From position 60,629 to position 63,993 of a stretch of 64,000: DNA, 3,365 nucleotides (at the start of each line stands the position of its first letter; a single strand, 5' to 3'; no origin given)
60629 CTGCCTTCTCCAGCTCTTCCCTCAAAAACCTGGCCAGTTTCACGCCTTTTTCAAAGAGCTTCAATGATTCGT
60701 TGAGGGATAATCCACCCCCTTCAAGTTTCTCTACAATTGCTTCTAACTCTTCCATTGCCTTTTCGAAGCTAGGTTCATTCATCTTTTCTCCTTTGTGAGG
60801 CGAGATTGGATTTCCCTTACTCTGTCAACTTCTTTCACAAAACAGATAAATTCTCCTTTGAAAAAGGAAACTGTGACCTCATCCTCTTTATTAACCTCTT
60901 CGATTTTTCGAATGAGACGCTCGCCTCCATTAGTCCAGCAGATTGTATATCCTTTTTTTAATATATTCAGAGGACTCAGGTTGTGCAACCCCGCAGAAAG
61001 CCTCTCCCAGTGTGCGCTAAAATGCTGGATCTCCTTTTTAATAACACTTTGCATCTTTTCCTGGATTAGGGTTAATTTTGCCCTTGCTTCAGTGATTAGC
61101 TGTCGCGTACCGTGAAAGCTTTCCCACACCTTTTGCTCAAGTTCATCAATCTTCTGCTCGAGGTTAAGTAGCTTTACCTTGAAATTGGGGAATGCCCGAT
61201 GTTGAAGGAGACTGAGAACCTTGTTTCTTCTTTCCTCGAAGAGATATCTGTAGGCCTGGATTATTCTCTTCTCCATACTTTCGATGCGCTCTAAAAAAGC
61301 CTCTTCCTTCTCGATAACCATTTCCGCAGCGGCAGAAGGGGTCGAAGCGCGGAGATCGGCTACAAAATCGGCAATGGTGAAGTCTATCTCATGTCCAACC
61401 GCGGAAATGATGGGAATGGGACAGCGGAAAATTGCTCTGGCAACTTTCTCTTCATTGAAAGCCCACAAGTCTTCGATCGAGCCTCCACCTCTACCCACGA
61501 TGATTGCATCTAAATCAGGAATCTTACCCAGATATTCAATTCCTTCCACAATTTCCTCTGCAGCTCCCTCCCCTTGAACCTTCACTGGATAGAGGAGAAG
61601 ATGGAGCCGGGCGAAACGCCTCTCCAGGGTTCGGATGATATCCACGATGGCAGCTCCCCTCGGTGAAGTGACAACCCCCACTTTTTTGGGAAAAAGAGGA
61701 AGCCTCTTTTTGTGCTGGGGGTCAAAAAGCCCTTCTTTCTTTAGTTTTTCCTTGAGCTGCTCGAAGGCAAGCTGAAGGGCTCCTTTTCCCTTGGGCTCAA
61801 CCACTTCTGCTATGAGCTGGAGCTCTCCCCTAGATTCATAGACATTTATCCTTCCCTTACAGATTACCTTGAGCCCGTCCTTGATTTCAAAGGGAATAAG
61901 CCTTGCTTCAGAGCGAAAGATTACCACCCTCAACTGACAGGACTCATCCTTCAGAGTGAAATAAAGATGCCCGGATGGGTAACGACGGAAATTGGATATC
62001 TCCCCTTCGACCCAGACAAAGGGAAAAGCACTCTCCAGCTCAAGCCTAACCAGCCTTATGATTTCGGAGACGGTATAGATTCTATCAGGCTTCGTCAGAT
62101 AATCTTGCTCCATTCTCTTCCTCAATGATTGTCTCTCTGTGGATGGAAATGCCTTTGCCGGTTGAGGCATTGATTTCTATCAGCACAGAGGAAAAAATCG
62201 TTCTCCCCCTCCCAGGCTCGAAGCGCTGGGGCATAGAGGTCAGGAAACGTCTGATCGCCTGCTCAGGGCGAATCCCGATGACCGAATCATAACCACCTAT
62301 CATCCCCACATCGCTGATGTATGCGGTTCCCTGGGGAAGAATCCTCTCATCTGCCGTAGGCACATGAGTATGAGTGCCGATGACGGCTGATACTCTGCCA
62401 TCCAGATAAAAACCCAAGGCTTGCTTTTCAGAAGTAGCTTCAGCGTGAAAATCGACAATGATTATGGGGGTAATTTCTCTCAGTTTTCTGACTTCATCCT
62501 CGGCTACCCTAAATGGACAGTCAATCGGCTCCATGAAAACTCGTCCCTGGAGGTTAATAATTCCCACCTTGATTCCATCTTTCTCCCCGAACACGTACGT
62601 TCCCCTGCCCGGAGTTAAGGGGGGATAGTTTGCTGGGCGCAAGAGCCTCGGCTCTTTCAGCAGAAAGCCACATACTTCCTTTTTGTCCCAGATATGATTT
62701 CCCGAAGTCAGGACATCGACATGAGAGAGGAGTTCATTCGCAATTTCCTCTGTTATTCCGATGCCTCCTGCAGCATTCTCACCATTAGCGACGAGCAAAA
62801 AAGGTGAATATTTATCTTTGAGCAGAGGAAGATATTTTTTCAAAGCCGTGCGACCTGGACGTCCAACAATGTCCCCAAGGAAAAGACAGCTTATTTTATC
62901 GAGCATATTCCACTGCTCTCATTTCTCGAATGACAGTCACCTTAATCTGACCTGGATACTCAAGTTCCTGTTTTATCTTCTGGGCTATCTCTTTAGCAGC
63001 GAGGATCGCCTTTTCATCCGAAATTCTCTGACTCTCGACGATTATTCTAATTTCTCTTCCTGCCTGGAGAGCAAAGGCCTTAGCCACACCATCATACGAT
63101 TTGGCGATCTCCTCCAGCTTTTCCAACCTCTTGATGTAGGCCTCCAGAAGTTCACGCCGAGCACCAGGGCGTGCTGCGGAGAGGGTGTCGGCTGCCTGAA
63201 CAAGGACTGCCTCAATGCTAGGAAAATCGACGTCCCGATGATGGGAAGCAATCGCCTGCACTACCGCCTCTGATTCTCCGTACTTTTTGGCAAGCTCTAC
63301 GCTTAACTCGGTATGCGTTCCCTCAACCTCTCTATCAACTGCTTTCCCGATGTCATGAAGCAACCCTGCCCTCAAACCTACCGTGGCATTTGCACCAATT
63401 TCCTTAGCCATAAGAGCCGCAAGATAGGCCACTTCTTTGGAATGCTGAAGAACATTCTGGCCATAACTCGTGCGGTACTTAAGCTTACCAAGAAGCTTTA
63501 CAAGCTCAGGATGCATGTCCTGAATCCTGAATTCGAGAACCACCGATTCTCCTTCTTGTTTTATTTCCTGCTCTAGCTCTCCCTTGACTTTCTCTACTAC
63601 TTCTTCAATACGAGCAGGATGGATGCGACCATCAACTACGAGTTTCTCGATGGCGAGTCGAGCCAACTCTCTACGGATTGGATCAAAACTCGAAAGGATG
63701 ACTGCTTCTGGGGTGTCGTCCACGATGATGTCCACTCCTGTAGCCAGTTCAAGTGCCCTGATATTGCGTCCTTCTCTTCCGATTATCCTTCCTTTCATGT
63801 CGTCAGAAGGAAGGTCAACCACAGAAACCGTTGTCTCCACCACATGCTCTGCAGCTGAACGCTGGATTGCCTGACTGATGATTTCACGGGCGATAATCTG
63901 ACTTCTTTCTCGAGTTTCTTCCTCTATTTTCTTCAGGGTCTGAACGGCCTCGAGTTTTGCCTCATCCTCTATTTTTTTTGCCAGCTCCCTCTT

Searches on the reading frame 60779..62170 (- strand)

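Call 48: search_protein_families(library=pfam, proteins=[window:60779-62170:-], max_evalue=0.0001)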
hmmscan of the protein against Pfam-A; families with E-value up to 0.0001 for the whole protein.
window:60779-62170:- (463 aa): 4 families
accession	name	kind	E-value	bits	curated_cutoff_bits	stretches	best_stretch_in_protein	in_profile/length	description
PF02601.20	Exonuc_VII_L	-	4.5e-94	315.9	35.9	1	148-441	1-312/315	Exonuclease VII, large subunit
PF13742.12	tRNA_anti_2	-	3.1e-30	104.7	27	1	32-124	1-94/95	OB-fold nucleic acid binding domain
PF01336.31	tRNA_anti-codon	-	1.6e-13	50.8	27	1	52-125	1-73/75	OB-fold nucleic acid binding domain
PF17768.7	RecJ_OB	-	9.7e-05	22.8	27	0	51-121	32-105/107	RecJ OB domain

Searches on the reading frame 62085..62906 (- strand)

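Call 71: search_protein_families(library=pfam, proteins=[window:62085-62906:-], max_evalue=1)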
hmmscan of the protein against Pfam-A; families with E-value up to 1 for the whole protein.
window:62085-62906:- (273 aa): 2 families
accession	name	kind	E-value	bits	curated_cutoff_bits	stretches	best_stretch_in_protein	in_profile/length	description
PF13277.11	YmdB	-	6e-104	347.2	27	1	8-257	1-252/253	YmdB-like protein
PF00149.33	Metallophos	-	3.6e-09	37.8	21.5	1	8-183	4-191/191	Calcineurin-like phosphoesterase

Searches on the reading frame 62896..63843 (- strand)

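Call 71: search_protein_families(library=pfam, proteins=[window:62896-63843:-], max_evalue=1)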
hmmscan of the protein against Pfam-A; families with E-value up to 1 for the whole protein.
window:62896-63843:- (315 aa): 10 families
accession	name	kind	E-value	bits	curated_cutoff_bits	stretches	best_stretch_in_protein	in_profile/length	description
PF01966.28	HD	-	2.9e-19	69.9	22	1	131-223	1-115/116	HD domain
PF00013.35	KH_1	-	1.1e-07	31.9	21.5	1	10-66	5-65/66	KH domain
PF08668.18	HDOD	-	3.8e-05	23.7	22.9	1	130-168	94-133/196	HDOD domain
PF13083.13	KH_KhpA-B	-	0.0057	17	32.1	1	6-32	30-55/73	KhpA/KhpB, KH domain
PF18907.5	DUF5662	-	0.0057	16.7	27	1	126-202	4-79/156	Family of unknown function (DUF5662)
PF07650.23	KH_2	-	0.029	14.6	22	1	17-39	36-58/78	KH domain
PF14461.11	Prok-E2_B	-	0.086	13.3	25.4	1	87-190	25-124/135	Prokaryotic E2 family B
PF24493.1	INTS4_8HBD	-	0.12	12.4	27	1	216-259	9-52/202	INTS4 8 helical bundle domain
PF01255.24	Prenyltransf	-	0.29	11.1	27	0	153-205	86-140/219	Putative undecaprenyl diphosphate synthase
PF18175.6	HU-CCDC81_bac_2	-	0.96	9.8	35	0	267-301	6-40/70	CCDC81-like prokaryotic HU domain 2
